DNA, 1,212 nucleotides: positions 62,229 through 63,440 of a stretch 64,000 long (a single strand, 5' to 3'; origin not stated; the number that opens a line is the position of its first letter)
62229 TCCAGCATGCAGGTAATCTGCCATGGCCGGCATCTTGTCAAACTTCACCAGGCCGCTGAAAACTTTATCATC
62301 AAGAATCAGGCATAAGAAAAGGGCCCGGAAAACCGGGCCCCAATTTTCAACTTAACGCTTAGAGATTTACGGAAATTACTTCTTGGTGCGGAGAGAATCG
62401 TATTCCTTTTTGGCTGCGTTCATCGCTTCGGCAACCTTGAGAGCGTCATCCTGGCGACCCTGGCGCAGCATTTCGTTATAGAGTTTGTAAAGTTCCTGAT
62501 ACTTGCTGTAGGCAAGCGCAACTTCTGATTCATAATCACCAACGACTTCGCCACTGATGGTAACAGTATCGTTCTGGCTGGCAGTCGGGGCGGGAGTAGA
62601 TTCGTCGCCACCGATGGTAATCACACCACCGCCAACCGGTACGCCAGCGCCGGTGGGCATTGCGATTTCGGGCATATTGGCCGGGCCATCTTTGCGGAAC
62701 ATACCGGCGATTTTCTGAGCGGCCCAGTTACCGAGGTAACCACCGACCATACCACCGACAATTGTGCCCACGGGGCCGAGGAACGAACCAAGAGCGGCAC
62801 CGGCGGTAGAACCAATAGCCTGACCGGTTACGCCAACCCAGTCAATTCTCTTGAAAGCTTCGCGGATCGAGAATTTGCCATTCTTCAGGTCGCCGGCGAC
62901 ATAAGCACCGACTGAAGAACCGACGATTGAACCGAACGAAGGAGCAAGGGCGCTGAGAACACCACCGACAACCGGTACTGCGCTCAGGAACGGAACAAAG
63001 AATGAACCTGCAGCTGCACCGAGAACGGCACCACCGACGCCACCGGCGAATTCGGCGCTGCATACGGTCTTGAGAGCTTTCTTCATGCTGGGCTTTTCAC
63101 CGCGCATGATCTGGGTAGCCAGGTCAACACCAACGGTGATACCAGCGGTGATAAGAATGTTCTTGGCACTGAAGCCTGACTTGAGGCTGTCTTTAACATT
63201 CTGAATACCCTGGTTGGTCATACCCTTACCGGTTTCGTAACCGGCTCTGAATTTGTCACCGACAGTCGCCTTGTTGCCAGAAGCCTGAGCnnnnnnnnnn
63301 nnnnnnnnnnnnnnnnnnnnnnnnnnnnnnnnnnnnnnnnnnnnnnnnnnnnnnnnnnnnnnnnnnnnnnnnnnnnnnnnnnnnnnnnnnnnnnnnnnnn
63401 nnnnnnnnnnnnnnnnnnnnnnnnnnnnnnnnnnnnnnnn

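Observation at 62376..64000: Large low-complexity protein with in-phase 30-nt tandem repeats ('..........') and a glycine-zipper-like hydrophobic C-terminus, truncated by the window end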

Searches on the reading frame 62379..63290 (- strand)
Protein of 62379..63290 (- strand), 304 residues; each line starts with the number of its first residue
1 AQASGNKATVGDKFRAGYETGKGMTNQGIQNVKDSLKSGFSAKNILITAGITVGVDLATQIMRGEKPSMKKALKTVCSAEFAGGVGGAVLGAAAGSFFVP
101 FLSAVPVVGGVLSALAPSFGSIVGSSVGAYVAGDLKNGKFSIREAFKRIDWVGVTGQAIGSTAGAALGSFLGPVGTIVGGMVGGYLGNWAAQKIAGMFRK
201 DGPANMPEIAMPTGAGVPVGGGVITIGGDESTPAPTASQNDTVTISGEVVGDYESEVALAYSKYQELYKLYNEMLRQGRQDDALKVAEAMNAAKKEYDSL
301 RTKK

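Call 8: search_protein_families(library=ncbifam, proteins=[window:62379-63200:-], max_evalue=1)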
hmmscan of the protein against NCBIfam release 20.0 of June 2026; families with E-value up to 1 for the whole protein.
window:62379-63200:- (274 aa): 2 families
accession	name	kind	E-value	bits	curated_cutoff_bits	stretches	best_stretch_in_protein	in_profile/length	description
TIGR03789.1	pdsO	hypoth_equivalog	0.007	16.1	152.2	1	126-161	42-78/243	sortase-associated OmpA-like protein PdsO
NF001067.0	PRK00118.1-2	equivalog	0.063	13.7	156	1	211-255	57-100/110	putative DNA-binding protein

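Call 10: find_related_loci(query=window:62379-63290:-, collection=genome_contigs, flank=10000)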
Query window:62379-63290:- (304 aa) in genome_contigs; peptide patterns used: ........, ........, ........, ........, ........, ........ (x = any residue, [..] = any of these).
144 stretches matched a pattern; 37 encode a relative of the query (tblastn E <= 1e-3); 37 distinct loci.
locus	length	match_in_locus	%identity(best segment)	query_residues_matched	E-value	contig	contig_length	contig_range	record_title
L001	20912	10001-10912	98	1-304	0e+0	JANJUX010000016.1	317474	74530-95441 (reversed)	MAG: Candidatus Riflebacteria bacterium isolate RXS2_metabat.bin.35 RXS2_k141_93546, whole genome shotgun sequence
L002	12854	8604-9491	89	7-302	1e-162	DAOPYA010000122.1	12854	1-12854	MAG TPA_asm: Candidatus Rifleibacterium sp. isolate AMR_MDS_1326 NODE_5391_length_12854_cov_5.671224, whole genome shotg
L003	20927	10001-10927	80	1-303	6e-155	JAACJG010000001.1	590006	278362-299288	MAG: Candidatus Rifleibacterium amylolyticum isolate CH46 Scaffold00, whole genome shotgun sequence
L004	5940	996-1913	88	1-303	2e-155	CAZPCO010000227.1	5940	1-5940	MAG TPA_asm: uncultured bacterium isolate binchicken_co117_419 genome assembly, contig: NODE_22717_length_5940_cov_3.682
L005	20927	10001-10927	80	1-303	1e-154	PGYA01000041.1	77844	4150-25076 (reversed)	MAG: Candidatus Riflebacteria bacterium HGW-Riflebacteria-2 bjp_ig2102_scaffold_726, whole genome shotgun sequence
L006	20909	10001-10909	88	4-303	1e-153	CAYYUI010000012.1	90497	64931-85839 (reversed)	MAG TPA_asm: uncultured bacterium isolate SRP192927_co1_848 genome assembly, contig: NODE_215_length_90497_cov_10.605869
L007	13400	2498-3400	80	9-301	1e-144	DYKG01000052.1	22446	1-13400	MAG TPA_asm: Candidatus Methylomirabilis sp. isolate SulCav_AS07-7_4_47_145 SulCav_AS07_7_2250_length_22446_cov_89_85851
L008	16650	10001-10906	79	9-302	1e-144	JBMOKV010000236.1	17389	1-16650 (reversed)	MAG: Candidatus Rifleibacteriota bacterium isolate Betzabe_MAG007 MAG007_236, whole genome shotgun sequence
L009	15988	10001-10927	77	1-303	8e-142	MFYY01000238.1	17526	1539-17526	MAG: Candidatus Riflebacteria bacterium GWC2_50_8 gwc2_scaffold_7544, whole genome shotgun sequence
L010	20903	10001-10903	77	13-303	2e-141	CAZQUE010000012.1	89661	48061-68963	MAG TPA_asm: uncultured bacterium isolate SRP304446_co1_153 genome assembly, contig: NODE_137_length_89661_cov_11.163761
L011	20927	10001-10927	77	1-303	7e-141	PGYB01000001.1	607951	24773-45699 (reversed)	MAG: Candidatus Riflebacteria bacterium HGW-Riflebacteria-1 bjp_ig2103_scaffold_3, whole genome shotgun sequence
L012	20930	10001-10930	77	1-303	7e-140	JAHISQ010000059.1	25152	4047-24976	MAG: Candidatus Riflebacteria bacterium isolate MM_PC_MetaG.mb.182 MM_PC_MetaG.mb.182_k141_612767, whole genome shotgun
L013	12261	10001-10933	76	1-301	1e-137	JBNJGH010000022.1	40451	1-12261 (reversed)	MAG: Candidatus Rifleibacteriota bacterium isolate Y22_45dBSe2.bin.2 NODE_435_length_40451_cov_11.644850, whole genome s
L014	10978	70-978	82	7-303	1e-135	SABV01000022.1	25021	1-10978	MAG: Erysipelotrichia bacterium isolate INTA.CYC.134 contig-100_1539, whole genome shotgun sequence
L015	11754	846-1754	72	5-303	6e-134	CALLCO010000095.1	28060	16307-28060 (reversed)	MAG: Candidatus Ozemobacteraceae bacterium isolate N1_Bin_METABAT__69_1 genome assembly, contig: c_000003460050, whole g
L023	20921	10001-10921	65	5-303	2e-123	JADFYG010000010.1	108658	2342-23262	MAG: Candidatus Riflebacteria bacterium isolate nDJH6bin19 nDJH6_bin19_NODE_10_length_108658_cov_5.294211, whole genome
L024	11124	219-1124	67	13-303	1e-122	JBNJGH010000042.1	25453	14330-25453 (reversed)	MAG: Candidatus Rifleibacteriota bacterium isolate Y22_45dBSe2.bin.2 NODE_1132_length_25453_cov_10.953262, whole genome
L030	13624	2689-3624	67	4-303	4e-116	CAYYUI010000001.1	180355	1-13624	MAG TPA_asm: uncultured bacterium isolate SRP192927_co1_848 genome assembly, contig: NODE_24_length_180355_cov_10.072540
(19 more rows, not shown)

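Call 11: find_homologous_proteins(query=window:62379-63290:-)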
Query window:62379-63290:- (304 aa): 35 proteins with E <= 0.001 among 8000 candidates.
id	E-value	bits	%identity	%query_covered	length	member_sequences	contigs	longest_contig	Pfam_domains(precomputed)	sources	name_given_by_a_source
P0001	5.9e-187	638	98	100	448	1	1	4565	PF13488.12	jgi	-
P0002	8.7e-187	637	98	100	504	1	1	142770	PF13488.12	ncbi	ncbi:hypothetical protein MASR1M12_15410 [Erysipelotrichia bacterium]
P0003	7.7e-143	493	77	98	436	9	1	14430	PF00681.26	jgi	jgi:hypothetical protein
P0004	2.6e-142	491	79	97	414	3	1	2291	-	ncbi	ncbi:MAG: hypothetical protein AB1403_21810, partial [Candidatus Riflebacteria bacterium]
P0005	4.2e-125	435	78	87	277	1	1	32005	-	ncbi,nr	ncbi:MAG: hypothetical protein PWR01_2366, partial [Clostridiales bacterium]|nr:hypothetical protein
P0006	4.8e-119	415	67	98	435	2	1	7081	PF13488.12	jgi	-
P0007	2.0e-118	413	71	92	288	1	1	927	-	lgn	-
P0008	4.2e-117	408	71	92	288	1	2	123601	PF13488.12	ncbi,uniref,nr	ncbi:MAG: hypothetical protein OZSIB_1131 [Candidatus Ozemobacter sibiricus]|uniref:Glycine zipper d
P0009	2.7e-116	406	63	97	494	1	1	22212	PF00681.26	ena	-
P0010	2.1e-114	399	65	99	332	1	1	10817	PF13488.12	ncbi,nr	ncbi:MAG TPA: hypothetical protein PLP29_19190, partial [Candidatus Ozemobacteraceae bacterium]|nr:h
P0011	8.0e-113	394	67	96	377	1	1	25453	-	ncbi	ncbi:MAG: hypothetical protein ACQETH_07670, partial [Candidatus Rifleibacteriota bacterium]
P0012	1.3e-111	390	66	92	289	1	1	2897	PF13488.12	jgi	jgi:hypothetical protein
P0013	1.1e-109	384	63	97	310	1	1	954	PF13488.12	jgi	jgi:predicted membrane protein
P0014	2.3e-109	383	65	91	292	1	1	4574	-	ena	-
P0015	4.6e-107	375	65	92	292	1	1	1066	PF13488.12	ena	-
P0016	1.2e-106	374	65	92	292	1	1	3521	PF13488.12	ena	-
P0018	2.9e-106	373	65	91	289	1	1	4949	PF13488.12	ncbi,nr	ncbi:hypothetical protein HYY75_02650 [bacterium]|nr:hypothetical protein [bacterium]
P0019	9.0e-106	371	65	92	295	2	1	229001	PF13488.12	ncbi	-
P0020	3.0e-102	360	62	93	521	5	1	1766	PF13488.12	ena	-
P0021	4.0e-102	359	67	89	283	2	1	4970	PF13488.12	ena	-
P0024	8.7e-91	322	57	99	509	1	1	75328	-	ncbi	-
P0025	4.1e-76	274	62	74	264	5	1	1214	PF13488.12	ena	-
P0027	8.5e-69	250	59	70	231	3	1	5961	PF13488.12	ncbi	ncbi:MAG: glycine zipper domain-containing protein, partial [Pusillimonas sp.]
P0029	1.6e-47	180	52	57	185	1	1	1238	PF13488.12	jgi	jgi:hypothetical protein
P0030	1.5e-46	177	51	58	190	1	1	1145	PF13488.12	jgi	jgi:hypothetical protein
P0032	4.3e-46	175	54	56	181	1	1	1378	PF13488.12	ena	-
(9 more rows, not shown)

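Call 26: predict_structure(alignment_id=A2)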
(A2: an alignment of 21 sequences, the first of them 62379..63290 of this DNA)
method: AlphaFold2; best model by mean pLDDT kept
length: 304 residues; sequences in the alignment: 21
mean_pLDDT: 61.3   pTM: 0.33
mean pLDDT of the five models: 61.3, 59.5, 58.6, 58.3, 53.1
residues with pLDDT >= 90: 43; 70-90: 58; 50-70: 119; < 50: 84
segments of 3 or more residues with pLDDT < 50: 1-4, 38-40, 105-112, 199-250
pLDDT, mean of each block of 10 residues (from residue 1): 52 62 49 47 55 54 65 59 54 55 46 55 59 53 63 72 77 77 77 66 40 32 29 32 37 81 96 96 96 94 82
secondary structure, 60 per line:
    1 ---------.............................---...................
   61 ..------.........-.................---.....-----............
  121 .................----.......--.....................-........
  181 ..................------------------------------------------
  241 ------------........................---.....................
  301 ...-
elements in order: H10-38 H42-62 H69-77 H79-95 H99-103 H109-137 H142-148 H151-171 H173-198 H253-276 H280-303

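Call 31: fold_search(model_id=the predicted structure, library=pdb)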
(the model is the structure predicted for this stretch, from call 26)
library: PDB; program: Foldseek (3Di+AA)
matches with E <= 10: 85; with E <= 0.001: 0
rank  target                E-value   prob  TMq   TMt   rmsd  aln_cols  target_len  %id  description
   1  8iuf_E9               3.7e-01  0.69  0.19  0.30  14.0       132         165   20  Cryo-EM structure of Euglena gracilis super-complex I+III2+IV, composite (released 2024-02-28)
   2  5eik                  1.0e+00  0.13  0.15  0.19  15.9       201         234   17  Structure of a Trimeric Intracellular Cation channel from C. elegans in the absence of Ca2+ (released 2016-10-05)
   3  8r0n_A                1.2e+00  0.12  0.15  0.15  19.4       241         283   11  Cryo-EM structure of the microbial rhodopsin CryoR1 at pH 10.5 in detergent in the ground state (released 2025-05-14)
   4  6lo8_A                2.0e+00  0.41  0.18  0.39  12.8       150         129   18  Cryo-EM structure of the TIM22 complex from yeast (released 2020-09-30)
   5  5i6r                  2.8e+00  0.04  0.11  0.09  48.8       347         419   11  Crystal Structure of srGAP2 F-BARx WT Form-1 (released 2017-08-30)
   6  7xa0                  2.9e+00  0.57  0.17  0.36  21.0       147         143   10  Thermotoga maritima ferritin variant-Tm-E(S111F) (released 2023-03-22)
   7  2d4c_A                3.1e+00  0.06  0.12  0.15  25.6       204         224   11  Crystal structure of the endophilin BAR domain mutant (released 2006-07-11)
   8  6jw0_A                3.2e+00  0.08  0.14  0.10  20.0       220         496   14  Universal RVD R* accommodates cytosine via water-mediated interactions (released 2020-04-22)
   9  4gjp_A                3.9e+00  0.08  0.16  0.11  18.9       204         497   11  Crystal structure of the TAL effector dHax3 bound to dsDNA containing repetitive methyl-CpG (released 2012-10-03)
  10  8r0l_A                3.9e+00  0.06  0.15  0.16  19.4       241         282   11  Cryo-EM structure of the microbial rhodopsin CryoR1 at pH 8.0 in nanodisc (released 2025-05-14)
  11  5xtc_V                4.1e+00  0.14  0.16  0.28  10.5       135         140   13  Cryo-EM structure of human respiratory complex I transmembrane arm (released 2017-08-30)
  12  7o6y_J                4.1e+00  0.11  0.16  0.23  10.6       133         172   20  Cryo-EM structure of respiratory complex I under turnover (released 2021-11-10)
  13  7xa2                  4.7e+00  0.28  0.17  0.35  21.4       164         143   10  Thermotoga maritima ferritin variant-Tm-E(S111H) (released 2023-02-15)
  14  8zl1_A                4.9e+00  0.03  0.12  0.08  19.5       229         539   14  Cryo-EM structure of the Drosophila INDY (apo outward-open, pH 6) (released 2025-01-29)
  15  7xa1                  5.1e+00  0.35  0.17  0.35  21.1       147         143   10  Thermotoga maritima ferritin variant-Tm-E(S111Y) (released 2023-03-22)
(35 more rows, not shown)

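Call 32: search_protein_representatives(alignment_id=A2)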
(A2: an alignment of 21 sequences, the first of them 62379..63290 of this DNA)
Query: 21 sequences, 455 profile positions. Proteins with E-value up to 0.001 (for the whole library): 484; up to 1e-10: 100; up to 1e-30: 52. The best 150 are listed.
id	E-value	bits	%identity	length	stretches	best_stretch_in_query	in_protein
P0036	1.0e-177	608.6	-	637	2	68-455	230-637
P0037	6.6e-174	596.0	-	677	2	45-455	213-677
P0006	4.8e-172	589.8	-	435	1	83-455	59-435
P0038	2.0e-163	561.4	-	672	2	6-454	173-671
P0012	3.9e-159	547.3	-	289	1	166-453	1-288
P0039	2.3e-154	531.5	-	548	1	9-455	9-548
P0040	2.8e-144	498.3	-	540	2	21-455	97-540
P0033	3.0e-120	419.1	-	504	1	1-398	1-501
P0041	2.4e-79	284.3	-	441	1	10-378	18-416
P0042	1.0e-76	275.6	-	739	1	69-400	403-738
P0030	4.0e-76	273.7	-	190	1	269-452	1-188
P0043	1.8e-72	261.6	-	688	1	78-356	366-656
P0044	1.4e-68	248.8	-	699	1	107-363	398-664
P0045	2.5e-68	248.0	-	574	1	81-448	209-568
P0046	3.2e-67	244.3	-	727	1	52-351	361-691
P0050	4.3e-58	214.2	-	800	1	56-438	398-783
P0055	1.4e-53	199.3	-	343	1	176-451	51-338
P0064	3.5e-45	171.6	-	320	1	161-450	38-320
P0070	9.4e-41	157.0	-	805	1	69-425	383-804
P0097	9.6e-21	91.1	-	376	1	171-368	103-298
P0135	2.9e-10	56.5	-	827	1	167-354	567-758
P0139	1.2e-09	54.5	-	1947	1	95-424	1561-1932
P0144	4.4e-09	52.6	-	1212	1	174-336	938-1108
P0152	2.3e-08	50.3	-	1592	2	296-445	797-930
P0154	3.7e-08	49.6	-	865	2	277-425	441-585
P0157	5.9e-08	48.9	-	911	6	298-379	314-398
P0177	3.5e-07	46.4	-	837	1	277-344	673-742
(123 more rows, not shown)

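Call 35: list_cluster_members(proteins=[P0050, P0055, P0064, P0070, P0139, P0144, P0043, P0045, P0097, P0042])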
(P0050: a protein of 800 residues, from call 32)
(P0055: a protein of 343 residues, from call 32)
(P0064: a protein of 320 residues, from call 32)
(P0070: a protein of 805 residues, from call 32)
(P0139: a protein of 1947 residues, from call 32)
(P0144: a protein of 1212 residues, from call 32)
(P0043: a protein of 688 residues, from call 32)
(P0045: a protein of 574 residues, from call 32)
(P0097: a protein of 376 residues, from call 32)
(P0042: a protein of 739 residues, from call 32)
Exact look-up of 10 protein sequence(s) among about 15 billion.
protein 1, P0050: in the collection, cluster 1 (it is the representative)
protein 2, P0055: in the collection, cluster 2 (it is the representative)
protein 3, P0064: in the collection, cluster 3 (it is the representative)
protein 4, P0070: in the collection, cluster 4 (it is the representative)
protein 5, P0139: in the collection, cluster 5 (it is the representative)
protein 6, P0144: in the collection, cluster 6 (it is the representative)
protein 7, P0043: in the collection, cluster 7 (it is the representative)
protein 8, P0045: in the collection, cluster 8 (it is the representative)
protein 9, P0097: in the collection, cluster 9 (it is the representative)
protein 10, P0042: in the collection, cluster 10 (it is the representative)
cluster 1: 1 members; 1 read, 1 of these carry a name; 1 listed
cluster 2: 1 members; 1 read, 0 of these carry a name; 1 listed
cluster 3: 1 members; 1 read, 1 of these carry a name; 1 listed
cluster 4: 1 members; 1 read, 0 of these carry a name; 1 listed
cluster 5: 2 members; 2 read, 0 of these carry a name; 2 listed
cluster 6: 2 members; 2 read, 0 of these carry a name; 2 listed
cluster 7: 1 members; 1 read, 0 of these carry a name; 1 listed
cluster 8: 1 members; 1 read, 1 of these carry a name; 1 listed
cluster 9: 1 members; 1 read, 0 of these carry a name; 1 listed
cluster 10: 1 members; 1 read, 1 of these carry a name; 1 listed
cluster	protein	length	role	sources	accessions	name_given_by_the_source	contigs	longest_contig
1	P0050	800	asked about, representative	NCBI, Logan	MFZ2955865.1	MAG: hypothetical protein WA705_03080 [Candidatus Ozemobacteraceae bacterium]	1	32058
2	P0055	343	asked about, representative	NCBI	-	-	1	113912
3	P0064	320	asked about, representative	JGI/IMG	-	hypothetical protein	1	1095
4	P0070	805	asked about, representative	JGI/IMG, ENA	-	-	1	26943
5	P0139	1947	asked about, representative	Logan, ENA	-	-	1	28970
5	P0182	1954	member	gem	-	-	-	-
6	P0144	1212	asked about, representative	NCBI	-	-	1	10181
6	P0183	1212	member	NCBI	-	-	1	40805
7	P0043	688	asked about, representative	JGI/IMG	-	-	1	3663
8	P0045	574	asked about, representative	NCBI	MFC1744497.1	hypothetical protein ACFL35_10930 [Candidatus Riflebacteria bacterium]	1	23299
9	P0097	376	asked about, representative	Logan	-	-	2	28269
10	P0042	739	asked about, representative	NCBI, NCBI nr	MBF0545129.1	MAG: hypothetical protein HQM08_11875 [Candidatus Riflebacteria bacterium] | hypothetical protein [Candidatus Riflebacteria bacterium]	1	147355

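Call 38: search_protein_families(library=pfam, alignment_id=A3, max_evalue=0.001)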
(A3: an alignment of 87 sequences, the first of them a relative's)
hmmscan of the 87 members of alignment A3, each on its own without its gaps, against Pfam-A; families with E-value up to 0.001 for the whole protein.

A. member 1, P0036 (637 aa): 1 family
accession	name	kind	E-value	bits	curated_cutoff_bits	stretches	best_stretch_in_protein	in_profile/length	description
PF13488.11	Gly-zipper_Omp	-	1.3e-05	25.5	25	1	473-512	2-42/46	Glycine zipper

B. families by the number of members that match (of 87 scanned): 22 families
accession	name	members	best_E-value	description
PF13488.11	Gly-zipper_Omp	24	1.7e-10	Glycine zipper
PF12836.13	HHH_3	2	2.8e-36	Helix-hairpin-helix motif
PF00633.29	HHH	2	7.8e-15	Helix-hairpin-helix motif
PF14520.12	HHH_5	2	1.2e-11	Helix-hairpin-helix domain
PF14579.12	HHH_6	2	7.7e-06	Helix-hairpin-helix motif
PF00681.25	Plectin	2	4.4e-05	Plectin repeat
PF06897.17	DUF1269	2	8.9e-05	Protein of unknown function (DUF1269)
PF08014.17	MATCAP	1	1.8e-42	Microtubule-associated tyrosine carboxypeptidase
PF18896.5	SLT_3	1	1.2e-21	Lysozyme like domain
PF01476.26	LysM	1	4.1e-14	LysM domain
PF02095.21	Extensin_1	1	1.8e-09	Extensin-like protein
PF01464.25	SLT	1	7.4e-09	Transglycosylase SLT domain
PF19991.5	HMA_2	1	6.9e-08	Heavy metal associated domain 2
PF12826.13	HHH_2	1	8.8e-08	Helix-hairpin-helix motif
PF23457.1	LysM2_NFP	1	3.3e-06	NFP LysM2 domain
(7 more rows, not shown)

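Call 39: search_solved_structures(query=A2, max_evalue=10)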
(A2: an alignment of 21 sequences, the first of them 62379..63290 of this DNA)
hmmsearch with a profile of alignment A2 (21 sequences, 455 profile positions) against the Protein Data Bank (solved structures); distinct sequences matched with E-value up to 10: 4.
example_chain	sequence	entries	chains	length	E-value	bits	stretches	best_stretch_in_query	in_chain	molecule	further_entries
9ki1_g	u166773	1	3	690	0.00018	24.2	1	300-354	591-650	Probable tape measure protein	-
5a8j_A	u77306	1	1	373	0.19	14.2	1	354-442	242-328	VWA2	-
2pim_A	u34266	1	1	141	0.67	12.4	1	311-340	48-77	Phenylacetic acid degradation-related protein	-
3urz_A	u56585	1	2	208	2.6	10.5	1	384-444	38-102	Uncharacterized protein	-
